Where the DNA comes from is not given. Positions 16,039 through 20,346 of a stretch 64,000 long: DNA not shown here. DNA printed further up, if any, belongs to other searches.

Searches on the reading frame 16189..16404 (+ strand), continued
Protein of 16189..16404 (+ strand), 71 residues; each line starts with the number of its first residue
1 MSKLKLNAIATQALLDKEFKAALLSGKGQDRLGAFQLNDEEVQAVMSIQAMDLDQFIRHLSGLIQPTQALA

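Call 59: search_protein_families(library=pfam, proteins=[L040:6299-6781:+, L032:6316-7851:+, L034:6460-7971:+, L037:6101-7648:+, P0146, P0102, L040:6001-6285:+, L038:6001-6210:+], max_evalue=0.01)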
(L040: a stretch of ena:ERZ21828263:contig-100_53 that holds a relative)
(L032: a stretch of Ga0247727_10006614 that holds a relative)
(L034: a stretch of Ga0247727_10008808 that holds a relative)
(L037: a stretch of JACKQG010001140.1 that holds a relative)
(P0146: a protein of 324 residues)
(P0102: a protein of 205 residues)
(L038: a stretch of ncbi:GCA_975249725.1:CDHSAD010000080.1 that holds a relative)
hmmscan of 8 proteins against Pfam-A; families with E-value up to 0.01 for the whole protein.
L040:6299-6781:+ (161 aa): 0 families

L032:6316-7851:+ (512 aa): 6 families
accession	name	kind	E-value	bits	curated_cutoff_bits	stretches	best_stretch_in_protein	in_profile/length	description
PF13487.12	HD_5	-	2.8e-37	128.5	27.2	1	337-499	5-170/170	HD domain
PF01966.28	HD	-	3.7e-18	66.3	22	1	348-467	3-115/116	HD domain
PF13185.12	GAF_2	-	4.3e-17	63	28.6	1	169-309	2-136/136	GAF domain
PF01590.32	GAF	-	1.5e-14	55.1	22.4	1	170-308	1-133/133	GAF domain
PF13492.12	GAF_3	-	4.2e-08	34.1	27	1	171-310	2-129/129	GAF domain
PF00072.30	Response_reg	-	2.8e-07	31.1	30.2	1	15-112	2-100/111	Response regulator receiver domain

L034:6460-7971:+ (504 aa): 3 families
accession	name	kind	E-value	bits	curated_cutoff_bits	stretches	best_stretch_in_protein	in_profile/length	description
PF00027.35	cNMP_binding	-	4.2e-26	91.2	27.5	1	363-450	2-89/89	Cyclic nucleotide-binding domain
PF00924.24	MS_channel_2nd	-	1.1e-21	77.1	20.2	1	150-217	1-68/68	Mechanosensitive ion channel, beta-domain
PF21082.3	MS_channel_3rd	-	5.7e-08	33.5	21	1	226-306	3-87/88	Mechanosensitive ion channel MscS, C-terminal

L037:6101-7648:+ (516 aa): 5 families
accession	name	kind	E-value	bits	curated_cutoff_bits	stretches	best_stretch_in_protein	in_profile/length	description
PF01590.32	GAF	-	6.5e-20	72.5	22.4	2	355-466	3-109/133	GAF domain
PF13185.12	GAF_2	-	9e-14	52.3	28.6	2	360-468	10-112/136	GAF domain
PF13492.12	GAF_3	-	1.2e-07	32.6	27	1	197-328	3-129/129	GAF domain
PF08448.16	PAS_4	-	3.4e-06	27.7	23.1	1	77-171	5-106/110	PAS fold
PF11849.14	DUF3369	-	0.0042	17.8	27.2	0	181-329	22-162/168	Domain of unknown function (DUF3369)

P0146 (324 aa): 2 families
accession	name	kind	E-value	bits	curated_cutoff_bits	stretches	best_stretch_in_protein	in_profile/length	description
PF06114.19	Peptidase_M78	-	1.2e-08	35.2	22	1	131-238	9-122/123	IrrE N-terminal-like domain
PF14407.11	Frankia_peptide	-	2.6e-05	24.8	48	1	9-62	5-59/63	Ribosomally synthesized peptide prototyped by Frankia Franean1_4349.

P0102 (205 aa): 2 families
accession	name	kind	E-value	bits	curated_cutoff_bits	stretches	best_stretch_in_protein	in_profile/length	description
PF00072.30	Response_reg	-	2.1e-19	70.1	30.2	1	84-197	1-110/111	Response regulator receiver domain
PF14407.11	Frankia_peptide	-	0.00037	21.2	48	1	9-65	5-63/63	Ribosomally synthesized peptide prototyped by Frankia Franean1_4349.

L040:6001-6285:+ (95 aa): 1 family
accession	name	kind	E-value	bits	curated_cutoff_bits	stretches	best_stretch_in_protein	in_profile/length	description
PF14407.11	Frankia_peptide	-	1.9e-07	31.7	48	1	8-62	4-59/63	Ribosomally synthesized peptide prototyped by Frankia Franean1_4349.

L038:6001-6210:+ (70 aa): 1 family
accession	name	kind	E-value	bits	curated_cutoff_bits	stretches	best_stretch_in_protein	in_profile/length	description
PF14407.11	Frankia_peptide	-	0.00028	21.5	48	1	9-62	5-59/63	Ribosomally synthesized peptide prototyped by Frankia Franean1_4349.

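Call 84: find_encoding_contigs(protein=P0208, flank=5000, max_places=1)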
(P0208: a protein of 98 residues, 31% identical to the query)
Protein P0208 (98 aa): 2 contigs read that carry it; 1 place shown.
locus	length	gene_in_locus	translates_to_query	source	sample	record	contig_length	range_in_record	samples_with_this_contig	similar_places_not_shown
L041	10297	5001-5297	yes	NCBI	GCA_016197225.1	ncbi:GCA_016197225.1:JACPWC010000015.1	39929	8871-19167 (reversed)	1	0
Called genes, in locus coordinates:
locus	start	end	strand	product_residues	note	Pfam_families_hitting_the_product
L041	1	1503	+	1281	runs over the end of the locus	PF01590:GAF, PF13185:GAF_2, PF13492:GAF_3, PF01590:GAF, PF13185:GAF_2, PF01590:GAF, PF13185:GAF_2, PF01590:GAF, +3 more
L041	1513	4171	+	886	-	PF13191:AAA_16 (weak), PF25873:WHD_MalT, PF07719:TPR_2 (faint), PF13374:TPR_10 (weak), PF13424:TPR_12, PF17874:TPR_MalT (weak)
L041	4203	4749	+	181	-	PF03704:BTAD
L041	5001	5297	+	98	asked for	PF14407:Frankia_peptide (weak)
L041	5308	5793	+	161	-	-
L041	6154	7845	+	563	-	PF01476:LysM, PF23446:LysM1_NFP_LYK (faint), PF23462:LysM3_NFP (faint), PF23472:LysM2_CERK1_LYK3_4_5 (faint), PF23473:LysM3_LYK4_5 (faint), PF01476:LysM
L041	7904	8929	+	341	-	PF08240:ADH_N, PF00107:ADH_zinc_N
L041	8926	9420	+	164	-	PF13527:Acetyltransf_9, PF00583:Acetyltransf_1, PF13673:Acetyltransf_10, PF13508:Acetyltransf_7, PF08445:FR47 (weak)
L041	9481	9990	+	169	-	PF05163:DinB, PF04978:MST (faint), PF12867:DinB_2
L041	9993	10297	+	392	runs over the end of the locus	PF01546:Peptidase_M20, PF07687:M20_dimer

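Call 85: find_encoding_contigs(protein=P0204, flank=5000, max_places=1)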
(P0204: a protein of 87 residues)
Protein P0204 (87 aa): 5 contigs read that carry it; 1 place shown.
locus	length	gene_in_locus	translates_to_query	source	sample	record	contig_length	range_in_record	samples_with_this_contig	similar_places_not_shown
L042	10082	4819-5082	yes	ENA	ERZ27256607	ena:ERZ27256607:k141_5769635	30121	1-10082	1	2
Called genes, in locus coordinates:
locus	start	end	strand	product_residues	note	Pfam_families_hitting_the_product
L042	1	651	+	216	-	PF00266:Aminotran_5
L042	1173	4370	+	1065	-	PF25873:WHD_MalT, PF07719:TPR_2 (faint), PF17874:TPR_MalT (faint), PF00515:TPR_1 (faint), PF13374:TPR_10 (faint), PF13414:TPR_11 (faint), PF13424:TPR_12 (weak), PF03704:BTAD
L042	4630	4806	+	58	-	-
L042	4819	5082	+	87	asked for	-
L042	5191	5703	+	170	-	PF01584:CheW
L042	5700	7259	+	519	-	PF03705:CheR_N (faint), PF01739:CheR, PF13432:TPR_16 (faint), PF07719:TPR_2 (faint), PF13181:TPR_8 (faint), PF13431:TPR_17 (faint), PF14559:TPR_19 (weak), PF00515:TPR_1 (faint)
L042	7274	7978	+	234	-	PF01584:CheW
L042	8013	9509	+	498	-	PF13249:SQHop_cyclase_N (faint), PF13243:SQHop_cyclase_C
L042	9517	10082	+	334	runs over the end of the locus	PF03936:Terpene_synth_C, PF19086:Terpene_syn_C_2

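Call 86: find_encoding_contigs(protein=P0214, flank=5000, max_places=1)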
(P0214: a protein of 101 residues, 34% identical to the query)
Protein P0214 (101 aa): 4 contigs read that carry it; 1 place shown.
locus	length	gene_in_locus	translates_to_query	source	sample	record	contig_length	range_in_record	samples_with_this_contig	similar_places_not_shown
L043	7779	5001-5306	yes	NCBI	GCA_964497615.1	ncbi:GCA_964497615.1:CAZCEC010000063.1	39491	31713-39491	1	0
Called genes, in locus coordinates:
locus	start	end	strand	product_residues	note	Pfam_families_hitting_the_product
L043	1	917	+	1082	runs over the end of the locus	PF10131:PTPS_related (weak)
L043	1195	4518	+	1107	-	PF13191:AAA_16, PF25873:WHD_MalT, PF07719:TPR_2 (faint), PF13424:TPR_12 (weak), PF03704:BTAD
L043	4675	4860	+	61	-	-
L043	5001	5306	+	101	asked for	-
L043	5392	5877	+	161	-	-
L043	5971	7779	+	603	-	?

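Call 88: predict_structure(alignment_id=A6)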
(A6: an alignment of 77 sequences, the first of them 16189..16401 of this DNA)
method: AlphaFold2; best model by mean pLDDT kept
length: 71 residues; sequences in the alignment: 77
mean_pLDDT: 80.7   pTM: 0.63
mean pLDDT of the five models: 80.7, 79.4, 76.6, 74.4, 74.0
residues with pLDDT >= 90: 1; 70-90: 63; 50-70: 1; < 50: 6
segments of 3 or more residues with pLDDT < 50: 66-71
pLDDT, mean of each block of 10 residues (from residue 1): 83 88 83 85 84 86 60 38
secondary structure, 60 per line:
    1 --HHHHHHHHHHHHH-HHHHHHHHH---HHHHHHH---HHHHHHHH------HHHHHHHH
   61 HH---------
elements in order: H3-15 H17-25 H29-35 H39-46 H53-62

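Call 92: fold_search(model_id=the predicted structure, library=pdb)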
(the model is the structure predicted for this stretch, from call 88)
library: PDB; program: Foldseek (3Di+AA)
matches with E <= 10: 2; with E <= 0.001: 0
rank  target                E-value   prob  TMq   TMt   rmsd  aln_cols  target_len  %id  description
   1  4uel_C                4.6e+00  0.13  0.38  0.30   4.1        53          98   28  UCH-L5 in complex with ubiquitin-propargyl bound to the RPN13 DEUBAD domain (released 2015-03-04)
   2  9syu_C                8.7e+00  0.02  0.24  0.14   8.4        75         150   16  shutdown state non-muscle myosin 2A heads region (released 2025-10-22)

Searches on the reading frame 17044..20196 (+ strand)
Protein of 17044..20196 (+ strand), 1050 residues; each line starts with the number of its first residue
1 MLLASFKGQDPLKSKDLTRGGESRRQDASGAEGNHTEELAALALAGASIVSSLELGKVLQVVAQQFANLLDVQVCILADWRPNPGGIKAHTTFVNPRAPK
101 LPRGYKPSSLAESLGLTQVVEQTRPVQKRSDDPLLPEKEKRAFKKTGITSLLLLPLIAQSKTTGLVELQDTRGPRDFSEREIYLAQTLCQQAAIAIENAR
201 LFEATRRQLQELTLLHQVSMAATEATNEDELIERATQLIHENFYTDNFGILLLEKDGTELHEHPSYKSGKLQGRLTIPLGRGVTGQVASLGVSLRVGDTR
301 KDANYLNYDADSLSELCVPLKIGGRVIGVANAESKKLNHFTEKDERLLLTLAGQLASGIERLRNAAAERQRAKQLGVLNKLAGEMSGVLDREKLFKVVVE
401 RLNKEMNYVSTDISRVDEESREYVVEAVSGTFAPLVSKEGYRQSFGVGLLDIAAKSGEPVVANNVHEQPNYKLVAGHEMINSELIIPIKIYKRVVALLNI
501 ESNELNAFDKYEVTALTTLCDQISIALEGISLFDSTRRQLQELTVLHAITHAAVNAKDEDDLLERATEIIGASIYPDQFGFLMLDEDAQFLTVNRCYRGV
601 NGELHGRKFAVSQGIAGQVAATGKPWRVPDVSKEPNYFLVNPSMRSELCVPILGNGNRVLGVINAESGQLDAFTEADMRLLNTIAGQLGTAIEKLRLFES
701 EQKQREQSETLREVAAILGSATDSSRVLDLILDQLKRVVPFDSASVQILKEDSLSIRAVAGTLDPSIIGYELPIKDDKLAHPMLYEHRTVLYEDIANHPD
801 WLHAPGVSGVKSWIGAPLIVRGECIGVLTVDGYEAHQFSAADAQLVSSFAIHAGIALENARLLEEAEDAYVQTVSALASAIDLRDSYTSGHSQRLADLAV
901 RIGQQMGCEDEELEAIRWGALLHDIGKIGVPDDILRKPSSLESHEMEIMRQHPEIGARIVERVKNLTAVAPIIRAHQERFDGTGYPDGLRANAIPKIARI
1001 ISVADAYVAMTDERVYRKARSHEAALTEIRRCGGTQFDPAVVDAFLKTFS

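Call 6: search_protein_families(library=ncbifam, proteins=[window:17044-20196:+], max_evalue=1)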
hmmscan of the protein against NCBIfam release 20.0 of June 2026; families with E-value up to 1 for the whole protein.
window:17044-20196:+ (1050 aa): 15 families
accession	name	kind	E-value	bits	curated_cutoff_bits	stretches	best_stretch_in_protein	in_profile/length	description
NF053512.1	nitric_RR_NosR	exception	3.8e-47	161.3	400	1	863-1048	167-353/422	response regulator c-di-GMP phosphodiesterase, NosR family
NF008283.0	PRK11061.1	equivalog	1.9e-25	89.3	583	4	393-557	20-185/748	phosphoenolpyruvate--protein phosphotransferase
TIGR01817.1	nifA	equivalog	3.8e-21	75.5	528.85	4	707-864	3-163/534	nif-specific transcriptional activator NifA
NF038230.1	Regu_Geo_Pelo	equivalog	9.3e-16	56.9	1200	3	614-700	435-524/935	GPMC system transcriptional regulator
NF003451.0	PRK05022.1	equivalog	1e-13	50.9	476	1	707-898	5-202/512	nitric oxide reductase transcriptional regulator NorR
NF047786.1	his_kin_MadS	equivalog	6.9e-13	48.5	500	4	810-879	127-196/434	MadS family sensor histidine kinase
TIGR00277.1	HDIG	domain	1.9e-10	40.4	27.6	1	890-978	7-83/84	HDIG domain-containing metalloprotein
NF041606.1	dguan_cyc_DgcA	equivalog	3.3e-08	32.8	370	2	151-213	123-187/340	diguanylate cyclase DgcA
NF053781.1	cdiGMPphdstlr2612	equivalog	9.4e-08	30.2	1600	2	150-214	382-446/1268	Tlr1612 family c-di-GMP phosphodiesterase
NF011958.0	PRK15429.1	equivalog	1.2e-05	24.1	830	2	151-255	120-230/692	formate hydrogenlyase transcriptional activator FlhA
NF045665.1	NTPtran_DVU1551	equivalog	0.00044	19.4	315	1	874-927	204-259/359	DVU_1551 family NTP transferase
TIGR03319.1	RNase_Y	equivalog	0.01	14.4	454.35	1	890-979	332-403/514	ribonuclease Y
TIGR02578.2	cas_TM1811_Csm1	equivalog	0.061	11.9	170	1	916-1021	4-89/753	type III-A CRISPR-associated protein Cas10/Csm1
TIGR02851.1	spore_V_T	equivalog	0.089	12.6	235.9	0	643-692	130-179/180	stage V sporulation protein T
TIGR02916.1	PEP_his_kin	equivalog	0.11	11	300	0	315-381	412-478/679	XrtA/PEP-CTERM system histidine kinase PrsK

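Call 7: search_protein_families(library=pfam, proteins=[window:17044-20196:+], max_evalue=1)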
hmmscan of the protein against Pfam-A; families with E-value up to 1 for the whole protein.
window:17044-20196:+ (1050 aa): 9 families
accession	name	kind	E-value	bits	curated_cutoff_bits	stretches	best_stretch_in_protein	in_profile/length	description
PF13185.12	GAF_2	-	4.4e-88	292.9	28.6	5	556-693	1-136/136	GAF domain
PF01590.32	GAF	-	5.5e-69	231.3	22.4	5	560-692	3-133/133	GAF domain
PF13492.12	GAF_3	-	1.6e-48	164.8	27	5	728-859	6-129/129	GAF domain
PF13487.12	HD_5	-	6.9e-38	130.5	27.2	1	877-1041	3-170/170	HD domain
PF01966.28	HD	-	8.8e-25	87.7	22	1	889-1010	2-116/116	HD domain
PF15714.11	SpoVT_C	-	8.3e-05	23.1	27.5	0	643-693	78-128/128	Stage V sporulation protein T C-terminal, transcription factor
PF11849.14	DUF3369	-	0.0029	18.3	27.2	0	173-203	136-166/168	Domain of unknown function (DUF3369)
PF08668.18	HDOD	-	0.0062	16.5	22.9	1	889-930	96-135/196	HDOD domain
PF13076.11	Fur_reg_FbpA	-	0.13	12.3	22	0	200-214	13-27/36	Fur-regulated basic protein A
